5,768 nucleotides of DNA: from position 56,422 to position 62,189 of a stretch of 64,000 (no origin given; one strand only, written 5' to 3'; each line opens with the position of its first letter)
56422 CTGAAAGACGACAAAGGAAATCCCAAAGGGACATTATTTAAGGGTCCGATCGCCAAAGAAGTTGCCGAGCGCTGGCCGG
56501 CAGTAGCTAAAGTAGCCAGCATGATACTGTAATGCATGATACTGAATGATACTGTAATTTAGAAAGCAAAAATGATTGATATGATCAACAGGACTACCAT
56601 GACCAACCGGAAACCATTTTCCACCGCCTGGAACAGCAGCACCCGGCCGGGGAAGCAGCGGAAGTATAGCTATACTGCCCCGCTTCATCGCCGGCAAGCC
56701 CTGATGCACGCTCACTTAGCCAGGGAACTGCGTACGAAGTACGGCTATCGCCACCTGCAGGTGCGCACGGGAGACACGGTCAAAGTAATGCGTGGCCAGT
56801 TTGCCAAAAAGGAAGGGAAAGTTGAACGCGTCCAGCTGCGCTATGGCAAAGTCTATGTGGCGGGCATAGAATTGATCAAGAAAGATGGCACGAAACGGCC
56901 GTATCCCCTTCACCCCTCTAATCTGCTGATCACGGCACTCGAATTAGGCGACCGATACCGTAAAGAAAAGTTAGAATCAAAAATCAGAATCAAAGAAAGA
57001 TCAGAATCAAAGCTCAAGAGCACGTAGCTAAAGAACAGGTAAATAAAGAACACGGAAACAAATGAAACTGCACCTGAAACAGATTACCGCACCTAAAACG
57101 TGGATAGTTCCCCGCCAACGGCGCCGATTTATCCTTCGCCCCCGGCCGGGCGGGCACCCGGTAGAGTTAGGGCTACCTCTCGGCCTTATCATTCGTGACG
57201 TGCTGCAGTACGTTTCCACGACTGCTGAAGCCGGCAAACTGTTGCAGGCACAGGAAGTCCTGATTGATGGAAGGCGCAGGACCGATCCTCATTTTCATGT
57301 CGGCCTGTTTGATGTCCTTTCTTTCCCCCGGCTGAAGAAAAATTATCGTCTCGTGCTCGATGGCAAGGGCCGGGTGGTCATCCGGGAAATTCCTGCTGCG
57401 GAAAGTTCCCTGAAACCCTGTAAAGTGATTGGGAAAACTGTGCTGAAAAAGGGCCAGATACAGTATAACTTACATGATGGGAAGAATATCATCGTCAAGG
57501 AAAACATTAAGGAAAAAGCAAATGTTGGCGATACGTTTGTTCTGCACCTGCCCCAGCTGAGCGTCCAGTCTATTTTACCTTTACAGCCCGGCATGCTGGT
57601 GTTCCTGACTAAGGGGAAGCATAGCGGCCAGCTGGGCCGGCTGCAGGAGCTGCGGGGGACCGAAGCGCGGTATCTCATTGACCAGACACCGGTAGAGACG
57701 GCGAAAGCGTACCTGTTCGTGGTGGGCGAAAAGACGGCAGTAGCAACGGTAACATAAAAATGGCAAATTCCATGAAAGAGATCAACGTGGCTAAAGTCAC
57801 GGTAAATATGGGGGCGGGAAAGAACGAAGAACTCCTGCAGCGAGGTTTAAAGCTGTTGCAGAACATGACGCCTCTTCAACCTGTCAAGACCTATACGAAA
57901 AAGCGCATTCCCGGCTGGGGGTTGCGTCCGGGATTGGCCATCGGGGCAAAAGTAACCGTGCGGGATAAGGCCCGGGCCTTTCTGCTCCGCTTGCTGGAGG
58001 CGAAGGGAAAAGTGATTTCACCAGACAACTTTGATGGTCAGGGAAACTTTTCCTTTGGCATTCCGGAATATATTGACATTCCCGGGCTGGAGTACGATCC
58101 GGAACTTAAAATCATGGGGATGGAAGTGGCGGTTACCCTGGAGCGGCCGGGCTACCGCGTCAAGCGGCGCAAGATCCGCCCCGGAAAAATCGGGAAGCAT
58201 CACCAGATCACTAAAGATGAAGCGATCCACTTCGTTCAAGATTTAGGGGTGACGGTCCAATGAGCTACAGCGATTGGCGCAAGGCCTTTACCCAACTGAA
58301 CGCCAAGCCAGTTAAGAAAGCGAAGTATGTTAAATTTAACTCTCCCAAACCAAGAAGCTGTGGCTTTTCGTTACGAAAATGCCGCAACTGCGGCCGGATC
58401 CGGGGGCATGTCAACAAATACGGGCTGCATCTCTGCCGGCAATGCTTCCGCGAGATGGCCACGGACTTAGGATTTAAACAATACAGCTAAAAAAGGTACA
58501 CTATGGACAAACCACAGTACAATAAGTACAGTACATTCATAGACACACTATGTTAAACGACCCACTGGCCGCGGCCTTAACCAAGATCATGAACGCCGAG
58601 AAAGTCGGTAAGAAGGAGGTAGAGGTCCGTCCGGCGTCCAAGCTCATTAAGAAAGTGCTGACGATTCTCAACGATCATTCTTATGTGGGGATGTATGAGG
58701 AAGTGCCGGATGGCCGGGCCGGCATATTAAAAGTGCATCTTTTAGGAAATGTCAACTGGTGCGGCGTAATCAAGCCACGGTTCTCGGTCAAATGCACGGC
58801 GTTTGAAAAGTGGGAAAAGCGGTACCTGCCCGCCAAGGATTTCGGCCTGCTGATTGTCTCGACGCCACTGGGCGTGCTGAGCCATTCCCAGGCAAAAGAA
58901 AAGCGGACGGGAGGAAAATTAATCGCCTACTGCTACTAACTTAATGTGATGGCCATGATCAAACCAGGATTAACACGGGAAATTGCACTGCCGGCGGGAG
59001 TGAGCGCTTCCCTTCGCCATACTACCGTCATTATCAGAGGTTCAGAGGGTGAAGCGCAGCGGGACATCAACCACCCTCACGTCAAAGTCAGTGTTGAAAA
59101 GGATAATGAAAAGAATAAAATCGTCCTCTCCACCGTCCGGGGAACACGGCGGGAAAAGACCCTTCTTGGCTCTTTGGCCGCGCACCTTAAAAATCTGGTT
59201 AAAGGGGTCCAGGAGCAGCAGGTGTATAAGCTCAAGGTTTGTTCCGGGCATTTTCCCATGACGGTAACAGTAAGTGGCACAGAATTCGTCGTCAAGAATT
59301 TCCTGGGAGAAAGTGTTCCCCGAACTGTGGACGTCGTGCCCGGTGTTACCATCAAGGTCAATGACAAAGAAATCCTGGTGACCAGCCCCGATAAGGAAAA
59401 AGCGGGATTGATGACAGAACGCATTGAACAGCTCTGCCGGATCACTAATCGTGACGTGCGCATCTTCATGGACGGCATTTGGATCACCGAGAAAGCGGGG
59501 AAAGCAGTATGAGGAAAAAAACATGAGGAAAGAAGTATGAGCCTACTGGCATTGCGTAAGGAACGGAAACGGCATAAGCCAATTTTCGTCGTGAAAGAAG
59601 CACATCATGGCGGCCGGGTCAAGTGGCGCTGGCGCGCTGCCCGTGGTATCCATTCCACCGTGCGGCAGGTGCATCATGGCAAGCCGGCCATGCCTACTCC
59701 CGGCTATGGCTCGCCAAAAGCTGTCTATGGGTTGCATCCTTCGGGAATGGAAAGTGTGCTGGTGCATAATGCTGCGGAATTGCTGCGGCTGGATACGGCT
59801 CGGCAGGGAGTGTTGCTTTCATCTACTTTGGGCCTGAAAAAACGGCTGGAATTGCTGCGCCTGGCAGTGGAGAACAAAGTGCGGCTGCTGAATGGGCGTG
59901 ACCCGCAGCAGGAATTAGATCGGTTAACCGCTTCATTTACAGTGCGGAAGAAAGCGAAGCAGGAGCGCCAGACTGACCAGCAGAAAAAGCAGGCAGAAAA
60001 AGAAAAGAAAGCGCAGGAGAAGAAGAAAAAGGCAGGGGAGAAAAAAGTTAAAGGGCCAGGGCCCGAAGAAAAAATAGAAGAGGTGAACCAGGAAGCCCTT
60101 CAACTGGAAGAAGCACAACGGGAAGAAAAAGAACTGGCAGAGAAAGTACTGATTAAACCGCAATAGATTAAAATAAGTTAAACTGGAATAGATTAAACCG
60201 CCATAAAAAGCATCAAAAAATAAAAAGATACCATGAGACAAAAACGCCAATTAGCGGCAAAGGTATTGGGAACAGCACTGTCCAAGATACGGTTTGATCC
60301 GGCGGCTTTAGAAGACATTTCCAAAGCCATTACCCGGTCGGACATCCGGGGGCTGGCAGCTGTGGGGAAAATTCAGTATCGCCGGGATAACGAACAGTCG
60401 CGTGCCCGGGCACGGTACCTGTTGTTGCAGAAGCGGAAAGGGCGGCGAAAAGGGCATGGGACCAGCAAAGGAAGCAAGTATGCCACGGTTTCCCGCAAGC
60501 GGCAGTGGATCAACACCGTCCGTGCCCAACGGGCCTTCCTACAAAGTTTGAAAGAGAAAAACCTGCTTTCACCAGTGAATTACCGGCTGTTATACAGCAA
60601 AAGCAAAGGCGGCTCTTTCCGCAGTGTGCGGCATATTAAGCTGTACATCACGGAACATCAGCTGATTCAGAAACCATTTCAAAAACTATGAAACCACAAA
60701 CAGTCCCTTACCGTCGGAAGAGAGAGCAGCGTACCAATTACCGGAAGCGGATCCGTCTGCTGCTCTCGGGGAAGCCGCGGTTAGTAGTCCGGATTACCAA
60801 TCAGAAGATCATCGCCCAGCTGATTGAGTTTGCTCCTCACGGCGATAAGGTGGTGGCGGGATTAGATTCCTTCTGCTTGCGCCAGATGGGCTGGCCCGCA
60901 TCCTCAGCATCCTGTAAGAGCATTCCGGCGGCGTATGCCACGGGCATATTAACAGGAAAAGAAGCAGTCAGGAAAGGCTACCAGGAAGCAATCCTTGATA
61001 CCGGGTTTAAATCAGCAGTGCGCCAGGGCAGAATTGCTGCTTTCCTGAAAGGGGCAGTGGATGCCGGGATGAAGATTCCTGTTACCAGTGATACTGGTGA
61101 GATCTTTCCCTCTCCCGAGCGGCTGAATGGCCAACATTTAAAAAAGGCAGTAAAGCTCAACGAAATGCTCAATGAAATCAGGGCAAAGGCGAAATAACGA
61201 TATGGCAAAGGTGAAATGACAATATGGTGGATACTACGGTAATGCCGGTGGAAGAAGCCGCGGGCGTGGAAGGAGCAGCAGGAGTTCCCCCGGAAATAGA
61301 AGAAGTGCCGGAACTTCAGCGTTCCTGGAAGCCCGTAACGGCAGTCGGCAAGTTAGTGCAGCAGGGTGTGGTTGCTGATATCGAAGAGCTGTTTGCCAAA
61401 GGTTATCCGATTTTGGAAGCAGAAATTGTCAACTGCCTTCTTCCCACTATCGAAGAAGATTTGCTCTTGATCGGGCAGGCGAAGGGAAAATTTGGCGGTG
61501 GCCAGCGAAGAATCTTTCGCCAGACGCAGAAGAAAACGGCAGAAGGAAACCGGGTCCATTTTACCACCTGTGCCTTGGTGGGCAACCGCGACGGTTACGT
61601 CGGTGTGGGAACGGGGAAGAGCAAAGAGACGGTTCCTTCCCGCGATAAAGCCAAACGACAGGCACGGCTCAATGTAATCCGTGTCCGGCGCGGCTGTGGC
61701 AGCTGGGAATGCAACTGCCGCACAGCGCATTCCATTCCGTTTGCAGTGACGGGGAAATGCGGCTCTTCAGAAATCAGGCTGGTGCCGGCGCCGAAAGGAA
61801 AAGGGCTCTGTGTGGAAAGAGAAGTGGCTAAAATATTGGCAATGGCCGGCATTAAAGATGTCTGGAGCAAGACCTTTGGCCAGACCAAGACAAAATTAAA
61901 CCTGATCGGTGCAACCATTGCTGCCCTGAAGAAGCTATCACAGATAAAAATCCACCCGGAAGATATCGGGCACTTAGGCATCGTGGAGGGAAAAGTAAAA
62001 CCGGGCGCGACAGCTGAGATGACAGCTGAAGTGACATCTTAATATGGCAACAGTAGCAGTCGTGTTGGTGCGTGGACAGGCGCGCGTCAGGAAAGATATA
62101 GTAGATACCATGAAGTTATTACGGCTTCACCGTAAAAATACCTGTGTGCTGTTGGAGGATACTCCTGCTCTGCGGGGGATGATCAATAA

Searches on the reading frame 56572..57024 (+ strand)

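Call 54: search_protein_families(library=ncbifam, proteins=[window:56572-57024:+], max_evalue=1e-10)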
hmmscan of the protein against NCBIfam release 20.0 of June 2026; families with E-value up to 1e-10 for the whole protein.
window:56572-57024:+ (151 aa): 1 family
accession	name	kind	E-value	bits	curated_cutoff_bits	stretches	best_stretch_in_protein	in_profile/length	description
TIGR01080.1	rplX_A_E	equivalog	2.6e-37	127.7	47.65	1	23-137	1-115/116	50S ribosomal protein L24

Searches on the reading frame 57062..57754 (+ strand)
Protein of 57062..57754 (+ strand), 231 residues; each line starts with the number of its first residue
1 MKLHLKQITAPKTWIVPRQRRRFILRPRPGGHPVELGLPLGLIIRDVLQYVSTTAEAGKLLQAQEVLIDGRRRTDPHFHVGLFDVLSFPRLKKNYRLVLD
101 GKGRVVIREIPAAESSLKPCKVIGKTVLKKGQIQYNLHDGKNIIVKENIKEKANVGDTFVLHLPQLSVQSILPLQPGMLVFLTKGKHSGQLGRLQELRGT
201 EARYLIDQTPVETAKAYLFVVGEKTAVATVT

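Call 54: search_protein_families(library=ncbifam, proteins=[window:57062-57754:+], max_evalue=1e-10)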
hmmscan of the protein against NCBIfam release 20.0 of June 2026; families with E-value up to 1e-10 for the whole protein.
window:57062-57754:+ (231 aa): 1 family
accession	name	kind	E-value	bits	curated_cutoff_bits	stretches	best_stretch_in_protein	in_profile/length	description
NF003312.0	PRK04313.1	equivalog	2.2e-65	220.3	214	1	1-229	1-234/238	30S ribosomal protein S4e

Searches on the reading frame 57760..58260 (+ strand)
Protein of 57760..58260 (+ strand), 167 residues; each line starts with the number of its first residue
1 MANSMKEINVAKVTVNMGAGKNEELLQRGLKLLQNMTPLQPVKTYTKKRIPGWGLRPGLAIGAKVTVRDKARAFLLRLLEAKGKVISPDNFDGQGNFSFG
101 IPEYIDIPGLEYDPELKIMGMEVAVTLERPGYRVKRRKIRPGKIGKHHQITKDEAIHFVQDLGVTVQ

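Call 54: search_protein_families(library=ncbifam, proteins=[window:57760-58260:+], max_evalue=1e-10)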
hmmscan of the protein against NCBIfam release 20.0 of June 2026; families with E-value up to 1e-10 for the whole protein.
window:57760-58260:+ (167 aa): 2 families
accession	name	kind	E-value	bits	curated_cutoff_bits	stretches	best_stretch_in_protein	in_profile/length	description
NF003258.0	PRK04219.1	equivalog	8.6e-56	188.3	166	1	2-166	9-175/178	50S ribosomal protein L5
NF000585.0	PRK00010.1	equivalog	1.4e-19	70.6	186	1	2-126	24-158/181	50S ribosomal protein L5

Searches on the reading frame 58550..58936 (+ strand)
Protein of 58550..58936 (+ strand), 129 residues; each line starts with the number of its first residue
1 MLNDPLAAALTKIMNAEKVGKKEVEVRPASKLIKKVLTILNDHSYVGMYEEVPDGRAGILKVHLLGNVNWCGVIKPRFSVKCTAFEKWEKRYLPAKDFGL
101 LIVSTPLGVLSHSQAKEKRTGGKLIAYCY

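Call 54: search_protein_families(library=ncbifam, proteins=[window:58550-58936:+], max_evalue=1e-10)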
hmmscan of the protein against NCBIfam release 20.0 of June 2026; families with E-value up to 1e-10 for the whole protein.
window:58550-58936:+ (129 aa): 2 families
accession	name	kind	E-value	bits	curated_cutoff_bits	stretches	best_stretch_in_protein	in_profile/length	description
NF003115.0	PRK04034.1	equivalog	1.6e-53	179.9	126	1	2-129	3-130/130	30S ribosomal protein S8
NF001109.0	PRK00136.1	equivalog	1.5e-17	63.7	119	1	1-128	2-130/131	30S ribosomal protein S8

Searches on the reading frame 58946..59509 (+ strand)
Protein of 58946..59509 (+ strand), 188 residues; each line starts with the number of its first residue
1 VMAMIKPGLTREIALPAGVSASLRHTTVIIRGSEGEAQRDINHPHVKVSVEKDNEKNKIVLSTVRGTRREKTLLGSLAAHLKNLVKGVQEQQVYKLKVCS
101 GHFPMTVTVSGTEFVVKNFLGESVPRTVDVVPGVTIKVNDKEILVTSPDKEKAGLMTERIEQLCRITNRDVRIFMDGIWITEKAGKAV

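Call 54: search_protein_families(library=ncbifam, proteins=[window:58946-59509:+], max_evalue=1e-10)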
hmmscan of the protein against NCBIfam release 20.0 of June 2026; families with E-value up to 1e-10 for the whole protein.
window:58946-59509:+ (188 aa): 3 families
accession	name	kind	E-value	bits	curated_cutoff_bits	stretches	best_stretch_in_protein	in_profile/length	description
TIGR03653.1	uL6_arch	equivalog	1.3e-51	174.9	185.4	1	11-183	2-170/170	50S ribosomal protein L6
NF004037.0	PRK05518.1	equivalog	2.4e-50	170.8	184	1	9-186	6-179/181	50S ribosomal protein L6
TIGR03654.1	L6_bact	equivalog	4e-15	56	168.55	1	11-163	6-150/175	50S ribosomal protein L6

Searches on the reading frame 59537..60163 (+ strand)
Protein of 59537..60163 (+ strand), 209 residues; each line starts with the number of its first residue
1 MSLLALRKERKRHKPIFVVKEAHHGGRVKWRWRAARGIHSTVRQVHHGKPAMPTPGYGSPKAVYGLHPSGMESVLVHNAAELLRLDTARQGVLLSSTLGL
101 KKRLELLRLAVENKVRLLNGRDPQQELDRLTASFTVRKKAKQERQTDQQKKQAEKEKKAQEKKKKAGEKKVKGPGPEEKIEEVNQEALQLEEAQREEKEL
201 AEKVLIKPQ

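Call 54: search_protein_families(library=ncbifam, proteins=[window:59537-60163:+], max_evalue=1e-10)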
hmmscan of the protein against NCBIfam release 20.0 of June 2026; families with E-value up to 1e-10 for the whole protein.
window:59537-60163:+ (209 aa): 2 families
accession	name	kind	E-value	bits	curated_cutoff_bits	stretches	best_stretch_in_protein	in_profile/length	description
NF006332.0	PRK08562.1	equivalog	1e-31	109.5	120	1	3-121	11-129/132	50S ribosomal protein L32e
NF009401.0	PRK12766.1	equivalog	3.1e-19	69.6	239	1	5-120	113-228/238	50S ribosomal protein L32e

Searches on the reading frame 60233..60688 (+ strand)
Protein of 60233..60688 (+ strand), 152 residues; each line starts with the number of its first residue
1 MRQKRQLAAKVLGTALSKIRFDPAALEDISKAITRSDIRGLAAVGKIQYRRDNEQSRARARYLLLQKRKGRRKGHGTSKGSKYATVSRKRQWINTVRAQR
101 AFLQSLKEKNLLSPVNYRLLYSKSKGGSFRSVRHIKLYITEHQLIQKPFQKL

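Call 54: search_protein_families(library=ncbifam, proteins=[window:60233-60688:+], max_evalue=1e-10)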
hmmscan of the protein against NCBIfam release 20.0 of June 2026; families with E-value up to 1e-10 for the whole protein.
window:60233-60688:+ (152 aa): 1 family
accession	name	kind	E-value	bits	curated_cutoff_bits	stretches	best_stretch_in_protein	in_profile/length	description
NF006343.0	PRK08570.1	equivalog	3.6e-44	150.4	131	1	2-146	5-149/150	50S ribosomal protein L19e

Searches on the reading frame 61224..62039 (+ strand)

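Call 54: search_protein_families(library=ncbifam, proteins=[window:61224-62039:+], max_evalue=1e-10)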
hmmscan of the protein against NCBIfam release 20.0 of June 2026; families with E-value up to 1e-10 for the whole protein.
window:61224-62039:+ (272 aa): 3 families
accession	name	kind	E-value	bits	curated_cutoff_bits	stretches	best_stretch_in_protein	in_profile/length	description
NF003125.0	PRK04044.1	equivalog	1.2e-74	250.5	252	1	32-247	7-207/213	30S ribosomal protein S5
TIGR01020.1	uS5_euk_arch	equivalog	2.7e-69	232.8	181.65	1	33-251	6-210/212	30S ribosomal protein S5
TIGR01021.1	rpsE_bact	equivalog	4.5e-22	78.5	164.05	1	101-241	14-143/156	30S ribosomal protein S5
